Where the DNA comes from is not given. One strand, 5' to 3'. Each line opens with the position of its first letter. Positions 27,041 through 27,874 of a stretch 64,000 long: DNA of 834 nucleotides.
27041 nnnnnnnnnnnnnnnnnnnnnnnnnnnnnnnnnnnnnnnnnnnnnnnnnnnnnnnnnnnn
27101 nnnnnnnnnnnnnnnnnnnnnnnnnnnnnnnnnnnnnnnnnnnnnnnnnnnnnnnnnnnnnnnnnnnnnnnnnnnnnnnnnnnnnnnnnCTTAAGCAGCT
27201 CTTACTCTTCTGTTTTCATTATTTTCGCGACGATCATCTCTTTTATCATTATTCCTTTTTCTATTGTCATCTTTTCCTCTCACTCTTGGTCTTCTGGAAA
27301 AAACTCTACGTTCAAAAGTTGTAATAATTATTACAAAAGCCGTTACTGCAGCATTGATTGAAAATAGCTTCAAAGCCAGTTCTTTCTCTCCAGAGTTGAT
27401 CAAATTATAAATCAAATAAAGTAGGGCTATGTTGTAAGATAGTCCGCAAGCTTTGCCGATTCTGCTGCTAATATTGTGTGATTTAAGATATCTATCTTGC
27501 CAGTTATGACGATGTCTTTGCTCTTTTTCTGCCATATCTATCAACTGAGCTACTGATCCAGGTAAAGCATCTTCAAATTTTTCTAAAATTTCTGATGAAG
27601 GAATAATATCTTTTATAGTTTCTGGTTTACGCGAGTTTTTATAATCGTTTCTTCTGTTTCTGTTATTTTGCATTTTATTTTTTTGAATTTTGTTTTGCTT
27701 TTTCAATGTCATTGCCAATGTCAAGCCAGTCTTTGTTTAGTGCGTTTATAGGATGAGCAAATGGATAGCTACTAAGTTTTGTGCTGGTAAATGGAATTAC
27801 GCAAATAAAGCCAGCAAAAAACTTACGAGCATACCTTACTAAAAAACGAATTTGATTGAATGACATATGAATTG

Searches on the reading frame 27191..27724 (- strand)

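Call 65: search_protein_families(library=pfam, proteins=[window:27191-27724:-])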
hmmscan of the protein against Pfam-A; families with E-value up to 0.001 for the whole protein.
window:27191-27724:- (177 aa): 1 family
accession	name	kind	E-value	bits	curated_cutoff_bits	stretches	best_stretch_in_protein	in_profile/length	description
PF10097.14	DUF2335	-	1.7e-10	41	25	1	42-90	1-49/50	Predicted membrane protein (DUF2335)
